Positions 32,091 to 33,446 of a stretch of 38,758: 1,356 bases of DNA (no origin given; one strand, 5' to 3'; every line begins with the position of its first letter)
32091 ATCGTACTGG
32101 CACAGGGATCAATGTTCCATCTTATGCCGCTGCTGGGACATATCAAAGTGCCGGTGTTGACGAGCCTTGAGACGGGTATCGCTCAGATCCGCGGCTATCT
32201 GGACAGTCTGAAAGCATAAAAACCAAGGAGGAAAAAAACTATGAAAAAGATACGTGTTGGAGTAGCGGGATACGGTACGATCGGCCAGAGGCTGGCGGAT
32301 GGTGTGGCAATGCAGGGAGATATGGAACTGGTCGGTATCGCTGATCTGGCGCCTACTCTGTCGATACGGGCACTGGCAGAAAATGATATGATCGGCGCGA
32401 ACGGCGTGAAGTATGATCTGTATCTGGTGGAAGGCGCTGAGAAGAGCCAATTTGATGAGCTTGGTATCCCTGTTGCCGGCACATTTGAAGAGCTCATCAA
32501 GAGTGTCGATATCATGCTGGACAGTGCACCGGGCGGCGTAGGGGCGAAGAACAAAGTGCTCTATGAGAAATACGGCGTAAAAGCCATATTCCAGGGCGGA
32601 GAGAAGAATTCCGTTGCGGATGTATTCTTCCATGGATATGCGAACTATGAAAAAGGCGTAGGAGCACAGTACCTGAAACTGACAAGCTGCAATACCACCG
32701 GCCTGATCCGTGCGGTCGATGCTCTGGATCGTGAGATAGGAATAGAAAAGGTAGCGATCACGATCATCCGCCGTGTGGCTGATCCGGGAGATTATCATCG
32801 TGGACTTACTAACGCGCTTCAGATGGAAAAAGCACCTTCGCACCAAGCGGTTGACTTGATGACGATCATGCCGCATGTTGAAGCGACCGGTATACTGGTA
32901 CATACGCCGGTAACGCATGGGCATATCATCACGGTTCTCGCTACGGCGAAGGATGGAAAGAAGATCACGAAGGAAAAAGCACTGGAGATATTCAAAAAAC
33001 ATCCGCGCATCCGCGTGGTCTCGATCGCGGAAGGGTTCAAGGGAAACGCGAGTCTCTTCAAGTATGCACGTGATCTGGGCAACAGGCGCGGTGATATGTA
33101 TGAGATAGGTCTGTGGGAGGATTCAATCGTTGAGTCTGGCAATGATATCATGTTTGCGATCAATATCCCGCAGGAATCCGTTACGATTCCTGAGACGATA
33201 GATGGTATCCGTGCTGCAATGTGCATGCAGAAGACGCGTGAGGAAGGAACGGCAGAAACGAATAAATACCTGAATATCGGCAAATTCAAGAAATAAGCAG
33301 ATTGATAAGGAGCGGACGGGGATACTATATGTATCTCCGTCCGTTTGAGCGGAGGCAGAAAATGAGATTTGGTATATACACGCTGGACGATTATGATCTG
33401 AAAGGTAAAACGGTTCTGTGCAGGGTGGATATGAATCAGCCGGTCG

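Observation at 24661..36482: Twelve-gene string with no sugar kinase: candidate undescribed oxidative route from an imported glycoside to C3/C4 acids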

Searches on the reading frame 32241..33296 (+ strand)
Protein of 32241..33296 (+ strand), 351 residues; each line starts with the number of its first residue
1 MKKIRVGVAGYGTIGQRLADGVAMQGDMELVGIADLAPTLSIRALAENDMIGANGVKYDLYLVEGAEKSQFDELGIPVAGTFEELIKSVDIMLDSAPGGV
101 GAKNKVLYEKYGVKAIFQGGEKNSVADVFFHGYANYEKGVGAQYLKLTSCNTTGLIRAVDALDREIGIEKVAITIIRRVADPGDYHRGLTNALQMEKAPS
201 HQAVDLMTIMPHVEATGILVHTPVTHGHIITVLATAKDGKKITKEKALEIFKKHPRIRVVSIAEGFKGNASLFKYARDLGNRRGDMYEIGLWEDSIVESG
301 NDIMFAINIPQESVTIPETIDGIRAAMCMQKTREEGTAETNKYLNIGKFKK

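Call 3: search_protein_families(library=pfam, proteins=[window:32241-33296:+])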
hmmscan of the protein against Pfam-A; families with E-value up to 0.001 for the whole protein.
window:32241-33296:+ (351 aa): 2 families
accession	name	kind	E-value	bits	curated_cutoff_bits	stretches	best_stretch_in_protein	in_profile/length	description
PF02800.25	Gp_dh_C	-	1.7e-12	47.6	24.4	1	155-303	1-152/158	Glyceraldehyde 3-phosphate dehydrogenase, C-terminal domain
PF00044.30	Gp_dh_N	-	0.0001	23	31.7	0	4-51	1-48/101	Glyceraldehyde 3-phosphate dehydrogenase, NAD binding domain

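Call 5: search_protein_families(library=ncbifam, proteins=[window:32241-33296:+], max_evalue=0.00001)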
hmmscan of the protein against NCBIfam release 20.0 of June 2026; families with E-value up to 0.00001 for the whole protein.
window:32241-33296:+ (351 aa): 2 families
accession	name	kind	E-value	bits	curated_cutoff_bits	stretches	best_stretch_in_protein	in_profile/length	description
NF003251.0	PRK04207.1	equivalog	2.7e-119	398.2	185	1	3-349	2-340/343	type II glyceraldehyde-3-phosphate dehydrogenase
TIGR01546.1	GAPDH-II_archae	equivalog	8.6e-89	298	232.9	1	6-346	1-332/333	phosphorylating glyceraldehyde-3-phosphate dehydrogenase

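Call 11: find_encoding_contigs(protein=window:32241-33296:+, flank=10000, max_places=10)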
Protein window:32241-33296:+ (351 aa): 2 contigs read that carry it; 2 places shown.
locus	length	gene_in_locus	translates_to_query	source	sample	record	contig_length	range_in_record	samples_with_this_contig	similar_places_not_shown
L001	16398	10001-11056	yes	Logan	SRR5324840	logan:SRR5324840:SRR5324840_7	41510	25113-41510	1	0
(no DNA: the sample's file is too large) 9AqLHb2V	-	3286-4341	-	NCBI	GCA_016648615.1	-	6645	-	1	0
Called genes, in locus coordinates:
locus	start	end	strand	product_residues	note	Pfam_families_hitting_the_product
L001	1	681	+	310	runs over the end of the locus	PF00528:BPD_transp_1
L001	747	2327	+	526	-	PF01547:SBP_bac_1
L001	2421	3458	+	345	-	PF00728:Glyco_hydro_20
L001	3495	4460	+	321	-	PF01081:Aldolase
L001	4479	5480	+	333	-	PF10282:Lactonase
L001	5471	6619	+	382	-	PF01546:Peptidase_M20, PF07687:M20_dimer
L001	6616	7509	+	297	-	PF02737:3HCDH_N (faint), PF02826:2-Hacid_dh_C, PF03446:NAD_binding_2, PF03807:F420_oxidored, PF07991:KARI_N (weak), PF14833:NAD_binding_11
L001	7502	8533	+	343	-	PF04166:PdxA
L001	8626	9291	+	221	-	PF00106:adh_short, PF08659:KR, PF13561:adh_short_C2, PF23441:SDR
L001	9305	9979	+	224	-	PF01177:Asp_Glu_race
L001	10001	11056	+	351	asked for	PF02800:Gp_dh_C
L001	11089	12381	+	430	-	PF00162:PGK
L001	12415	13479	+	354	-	PF00180:Iso_dh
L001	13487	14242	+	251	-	PF00561:Abhydrolase_1 (faint), PF00326:Peptidase_S9, PF20434:BD-FAE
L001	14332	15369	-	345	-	PF01063:Aminotran_4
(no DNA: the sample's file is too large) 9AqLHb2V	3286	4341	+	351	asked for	PF02800:Gp_dh_C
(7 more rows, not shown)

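Call 21: find_homologous_proteins(query=window:32241-33296:+, max_evalue=1e-30)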
Query window:32241-33296:+ (351 aa): 5688 proteins with E <= 1e-30 among 8000 candidates; the best 120 are listed.
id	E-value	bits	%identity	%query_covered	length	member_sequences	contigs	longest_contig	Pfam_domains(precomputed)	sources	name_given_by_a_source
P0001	9.5e-228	773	100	100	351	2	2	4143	PF02800.26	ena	-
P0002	1.8e-214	729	94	100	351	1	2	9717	PF02800.26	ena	-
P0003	2.1e-210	716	92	100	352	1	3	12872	PF02800.26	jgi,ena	-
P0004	1.9e-207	706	91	100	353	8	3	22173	PF02800.26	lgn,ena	-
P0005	1.8e-206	703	91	100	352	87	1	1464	PF02800.26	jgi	jgi:glyceraldehyde-3-phosphate dehydrogenase (NAD(P))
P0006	2.3e-206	703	91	100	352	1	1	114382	PF02800.26,PF00044.31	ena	-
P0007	2.6e-206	702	90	100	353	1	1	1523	PF02800.26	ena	-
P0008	4.4e-206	702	90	100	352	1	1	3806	PF02800.26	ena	-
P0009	6.9e-206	701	89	100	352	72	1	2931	PF02800.26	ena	-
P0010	2.8e-205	699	89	100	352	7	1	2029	PF02800.26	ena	-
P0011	3.0e-205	699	89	100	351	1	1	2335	PF02800.26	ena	-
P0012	4.1e-205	698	91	100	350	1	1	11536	PF02800.26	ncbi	-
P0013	4.8e-205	698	89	100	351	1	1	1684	PF02800.26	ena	-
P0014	5.5e-205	698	89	100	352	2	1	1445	PF02800.26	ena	-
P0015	2.3e-204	696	90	100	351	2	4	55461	PF02800.26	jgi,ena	-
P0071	5.7e-200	682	87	100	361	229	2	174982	PF02800.26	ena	-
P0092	7.2e-199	678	87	100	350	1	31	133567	PF02800.26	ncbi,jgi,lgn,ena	-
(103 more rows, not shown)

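Call 22: find_encoding_contigs(protein=P0092, flank=10000, max_places=3)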
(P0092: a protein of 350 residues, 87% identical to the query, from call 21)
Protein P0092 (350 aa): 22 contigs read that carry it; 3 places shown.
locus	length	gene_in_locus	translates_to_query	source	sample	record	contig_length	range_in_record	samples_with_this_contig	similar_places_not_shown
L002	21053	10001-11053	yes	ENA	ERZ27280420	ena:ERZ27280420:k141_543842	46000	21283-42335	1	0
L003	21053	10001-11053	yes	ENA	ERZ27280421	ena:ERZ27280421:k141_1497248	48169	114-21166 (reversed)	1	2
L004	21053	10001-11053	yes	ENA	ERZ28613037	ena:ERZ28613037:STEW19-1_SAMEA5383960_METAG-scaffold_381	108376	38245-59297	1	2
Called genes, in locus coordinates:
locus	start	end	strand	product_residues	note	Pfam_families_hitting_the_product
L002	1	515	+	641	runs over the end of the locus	-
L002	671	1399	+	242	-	PF02308:MgtC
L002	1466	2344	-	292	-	PF00294:PfkB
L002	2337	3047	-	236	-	PF02811:PHP (weak)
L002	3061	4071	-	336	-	PF00356:LacI, PF00532:Peripla_BP_1, PF13407:Peripla_BP_4, PF13377:Peripla_BP_3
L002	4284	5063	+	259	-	PF00702:Hydrolase, PF13419:HAD_2, PF13242:Hydrolase_like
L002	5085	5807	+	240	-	PF00702:Hydrolase, PF13419:HAD_2, PF13242:Hydrolase_like (weak)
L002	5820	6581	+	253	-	PF00702:Hydrolase, PF13419:HAD_2, PF13242:Hydrolase_like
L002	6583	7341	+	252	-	PF00702:Hydrolase, PF13419:HAD_2, PF13242:Hydrolase_like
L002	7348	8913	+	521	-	PF06415:iPGM_N, PF01676:Metalloenzyme, PF01663:Phosphodiest (weak), PF01676:Metalloenzyme, PF06415:iPGM_N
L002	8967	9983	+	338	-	PF01408:GFO_IDH_MocA, PF03447:NAD_binding_3 (weak), PF02894:GFO_IDH_MocA_C, PF22725:GFO_IDH_MocA_C3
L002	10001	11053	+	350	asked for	PF02800:Gp_dh_C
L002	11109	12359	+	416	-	PF00162:PGK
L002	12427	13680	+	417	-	PF09861:Lar_N, PF21113:LarA_C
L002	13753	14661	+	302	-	PF01261:AP_endonuc_2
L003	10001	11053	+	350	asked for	PF02800:Gp_dh_C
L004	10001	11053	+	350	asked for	PF02800:Gp_dh_C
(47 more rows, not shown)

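Call 23: find_encoding_contigs(protein=P0071, flank=10000, max_places=3)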
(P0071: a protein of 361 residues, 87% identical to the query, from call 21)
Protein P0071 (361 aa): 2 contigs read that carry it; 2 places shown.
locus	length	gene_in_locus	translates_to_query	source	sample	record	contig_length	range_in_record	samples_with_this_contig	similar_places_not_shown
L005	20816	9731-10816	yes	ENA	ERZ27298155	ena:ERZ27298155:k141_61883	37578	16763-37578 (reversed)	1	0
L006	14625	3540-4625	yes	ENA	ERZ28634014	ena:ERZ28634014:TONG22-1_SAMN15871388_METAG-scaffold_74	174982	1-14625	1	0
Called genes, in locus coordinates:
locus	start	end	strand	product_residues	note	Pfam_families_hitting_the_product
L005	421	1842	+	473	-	PF02878:PGM_PMM_I, PF02879:PGM_PMM_II, PF02880:PGM_PMM_III, PF00408:PGM_PMM_IV (weak)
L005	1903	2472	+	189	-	PF13328:HD_4, PF01966:HD (weak)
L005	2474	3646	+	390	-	PF01740:STAS, PF13466:STAS_2, PF01636:APH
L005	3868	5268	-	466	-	PF01554:MatE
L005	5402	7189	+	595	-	PF07973:tRNA_SAD, PF00587:tRNA-synt_2b, PF03129:HGTP_anticodon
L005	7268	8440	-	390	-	PF01740:STAS, PF13466:STAS_2, PF01636:APH (weak)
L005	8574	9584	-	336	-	PF01408:GFO_IDH_MocA, PF02894:GFO_IDH_MocA_C, PF22725:GFO_IDH_MocA_C3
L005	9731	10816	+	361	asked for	PF02800:Gp_dh_C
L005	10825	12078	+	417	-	PF00162:PGK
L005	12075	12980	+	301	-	PF01261:AP_endonuc_2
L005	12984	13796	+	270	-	PF04962:KduI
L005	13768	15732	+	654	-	PF02776:TPP_enzyme_N, PF02552:CO_dh (faint), PF00205:TPP_enzyme_M, PF02775:TPP_enzyme_C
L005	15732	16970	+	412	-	PF09861:Lar_N, PF21113:LarA_C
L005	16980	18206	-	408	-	PF02646:RmuC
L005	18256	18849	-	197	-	PF00440:TetR_N (weak)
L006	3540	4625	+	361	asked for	PF02800:Gp_dh_C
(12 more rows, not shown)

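Call 33: search_solved_structures(query=window:32241-33296:+, max_evalue=1e-20, show_alignments=2)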
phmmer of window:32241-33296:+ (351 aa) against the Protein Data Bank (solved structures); distinct sequences matched with E-value up to 1e-20: 4.
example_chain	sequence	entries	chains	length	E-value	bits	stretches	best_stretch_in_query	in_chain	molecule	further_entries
2czc_A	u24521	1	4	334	1.2e-71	244.8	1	3-346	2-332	Glyceraldehyde-3-phosphate dehydrogenase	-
1cf2_P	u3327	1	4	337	8.4e-69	235.5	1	6-346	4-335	PROTEIN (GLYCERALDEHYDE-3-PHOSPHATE DEHYDROGENASE)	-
1b7g_O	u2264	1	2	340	4e-65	223.4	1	4-346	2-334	PROTEIN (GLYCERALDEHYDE 3-PHOSPHATE DEHYDROGENASE)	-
2yyy_A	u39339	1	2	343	6.8e-62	212.8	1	5-346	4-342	Glyceraldehyde-3-phosphate dehydrogenase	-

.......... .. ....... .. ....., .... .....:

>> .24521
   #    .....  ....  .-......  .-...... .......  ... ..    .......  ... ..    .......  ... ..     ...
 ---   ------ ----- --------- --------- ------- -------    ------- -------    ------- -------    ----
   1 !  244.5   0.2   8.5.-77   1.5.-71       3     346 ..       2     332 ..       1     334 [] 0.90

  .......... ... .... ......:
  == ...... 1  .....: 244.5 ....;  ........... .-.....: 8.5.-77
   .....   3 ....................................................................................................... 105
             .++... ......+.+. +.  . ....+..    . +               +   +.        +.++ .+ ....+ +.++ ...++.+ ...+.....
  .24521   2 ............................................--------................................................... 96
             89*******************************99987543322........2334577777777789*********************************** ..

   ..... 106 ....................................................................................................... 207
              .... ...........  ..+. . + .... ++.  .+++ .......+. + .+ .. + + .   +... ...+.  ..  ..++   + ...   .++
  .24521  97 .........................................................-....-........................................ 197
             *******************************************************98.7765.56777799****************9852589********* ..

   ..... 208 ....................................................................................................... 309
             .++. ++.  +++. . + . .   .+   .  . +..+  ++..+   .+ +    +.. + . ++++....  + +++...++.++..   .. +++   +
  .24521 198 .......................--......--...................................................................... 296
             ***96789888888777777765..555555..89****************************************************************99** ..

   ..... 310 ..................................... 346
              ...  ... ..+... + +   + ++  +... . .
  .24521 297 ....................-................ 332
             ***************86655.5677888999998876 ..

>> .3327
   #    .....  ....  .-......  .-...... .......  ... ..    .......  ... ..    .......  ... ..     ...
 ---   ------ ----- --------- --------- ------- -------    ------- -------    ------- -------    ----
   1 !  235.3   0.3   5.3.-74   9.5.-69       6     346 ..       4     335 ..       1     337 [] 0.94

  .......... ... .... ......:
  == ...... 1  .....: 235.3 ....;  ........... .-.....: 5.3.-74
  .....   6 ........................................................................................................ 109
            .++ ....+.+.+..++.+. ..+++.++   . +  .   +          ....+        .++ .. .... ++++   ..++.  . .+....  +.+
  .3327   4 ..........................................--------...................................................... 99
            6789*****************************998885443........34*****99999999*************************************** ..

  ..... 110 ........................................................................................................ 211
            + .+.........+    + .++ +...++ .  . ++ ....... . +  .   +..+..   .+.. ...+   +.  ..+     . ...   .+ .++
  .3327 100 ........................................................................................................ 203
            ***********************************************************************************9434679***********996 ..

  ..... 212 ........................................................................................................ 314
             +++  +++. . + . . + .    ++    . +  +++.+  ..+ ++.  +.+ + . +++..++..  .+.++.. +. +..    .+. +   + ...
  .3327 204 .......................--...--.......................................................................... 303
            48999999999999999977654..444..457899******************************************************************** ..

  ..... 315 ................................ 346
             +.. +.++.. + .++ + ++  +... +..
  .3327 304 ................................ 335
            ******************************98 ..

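Call 34: find_related_loci(query=window:32241-33296:+, collection=genome_contigs, flank=10000)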
Query window:32241-33296:+ (351 aa) in genome_contigs; peptide patterns used: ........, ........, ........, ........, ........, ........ (x = any residue, [..] = any of these).
600 stretches matched a pattern (row limit reached: there are more); 510 encode a relative of the query (tblastn E <= 1e-3); the best 80 are kept; 80 distinct loci.
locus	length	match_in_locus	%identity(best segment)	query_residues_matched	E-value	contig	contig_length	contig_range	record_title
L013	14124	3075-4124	93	2-351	0e+0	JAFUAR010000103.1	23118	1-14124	MAG: Clostridia bacterium isolate RGIG4322 Roe_deer_Duodenum.Co__c130523, whole genome shotgun sequence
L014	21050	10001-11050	93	2-351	0e+0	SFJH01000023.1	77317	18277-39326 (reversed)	MAG: Clostridiales bacterium isolate W1P29.040 Contig343, whole genome shotgun sequence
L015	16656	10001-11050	91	2-351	0e+0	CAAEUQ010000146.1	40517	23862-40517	MAG TPA_asm: Clostridia bacterium, isolate HGM11580, WGS project CAAEUQ010000000 data, contig: ERS608572_48_k95_118389,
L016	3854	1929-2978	91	2-351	0e+0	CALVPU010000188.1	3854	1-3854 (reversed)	MAG: uncultured Eubacteriales bacterium isolate E0_FAY__bin135 genome assembly, contig: E0_FAY__k127_1879794, whole geno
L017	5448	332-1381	90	2-351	0e+0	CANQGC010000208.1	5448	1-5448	MAG: uncultured Clostridia bacterium isolate Lapin-001__bin9 genome assembly, contig: Lapin-001__NODE_11532_length_5448_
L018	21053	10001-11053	89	1-351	0e+0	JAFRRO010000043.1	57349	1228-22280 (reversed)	MAG: Clostridia bacterium isolate RGIG2736 Goat_Omasum-4__c324740, whole genome shotgun sequence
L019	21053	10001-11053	89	1-351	0e+0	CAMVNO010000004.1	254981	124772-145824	MAG TPA_asm: uncultured Clostridia bacterium isolate SRR8387718_bin.19_metaWRAP_v1.3_MAG genome assembly, contig: ERZ142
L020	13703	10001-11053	89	1-351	0e+0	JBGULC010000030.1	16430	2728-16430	MAG: Christensenellales bacterium isolate ruminal_MAG_266 ruminal_MAG_266_contig_0030, whole genome shotgun sequence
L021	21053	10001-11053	88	1-351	0e+0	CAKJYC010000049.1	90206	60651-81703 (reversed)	Clostridiales bacterium isolate MAG-R050 genome assembly, contig: k141_47448, whole genome shotgun sequence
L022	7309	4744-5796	87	1-351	0e+0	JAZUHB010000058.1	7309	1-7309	MAG: Bianqueaceae bacterium isolate T1900045279_TH20190049.MAGScoT_cleanbin_000012 SGB_5935_k141_2111597, whole genome s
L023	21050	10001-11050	89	1-350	0e+0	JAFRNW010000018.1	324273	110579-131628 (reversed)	MAG: Clostridia bacterium isolate RGIG2640 Goat_Omasum-1__c318295, whole genome shotgun sequence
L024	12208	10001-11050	89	1-350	0e+0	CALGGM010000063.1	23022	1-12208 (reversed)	MAG TPA_asm: uncultured Clostridia bacterium isolate ERR1278103_bin.119_CONCOCT_v1.1_MAG genome assembly, contig: ERZ841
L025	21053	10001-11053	88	1-351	0e+0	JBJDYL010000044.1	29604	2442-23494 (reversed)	MAG: Faecousia sp. isolate FUKU01_bin.011 NODE_192_length_29604_cov_41.324241, whole genome shotgun sequence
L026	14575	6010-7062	88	1-351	0e+0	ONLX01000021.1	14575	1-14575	uncultured Clostridiales bacterium isolate RUG416 genome assembly, contig: k87_3563092, whole genome shotgun sequence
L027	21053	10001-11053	89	1-350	0e+0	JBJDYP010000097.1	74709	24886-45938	MAG: Faecousia sp. isolate SARD08_bin.019 NODE_78_length_74709_cov_15.437860, whole genome shotgun sequence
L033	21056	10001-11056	87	1-351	0e+0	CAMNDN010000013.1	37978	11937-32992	MAG: uncultured Lachnospiraceae bacterium isolate SRR873597_bin.91_metaWRAP_v1.3_MAG genome assembly, contig: NODE.1965_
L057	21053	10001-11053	86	1-350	0e+0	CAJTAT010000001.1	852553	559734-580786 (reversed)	Clostridia bacterium isolate A66_58.RP.DSS genome assembly, contig: MGBC000078.1, whole genome shotgun sequence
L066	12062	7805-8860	86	1-351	0e+0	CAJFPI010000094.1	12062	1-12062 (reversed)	uncultured Oscillospiraceae bacterium isolate Coassembly_mag_68 genome assembly, contig: MAGpy_11413_min2k_bin_68_fak87_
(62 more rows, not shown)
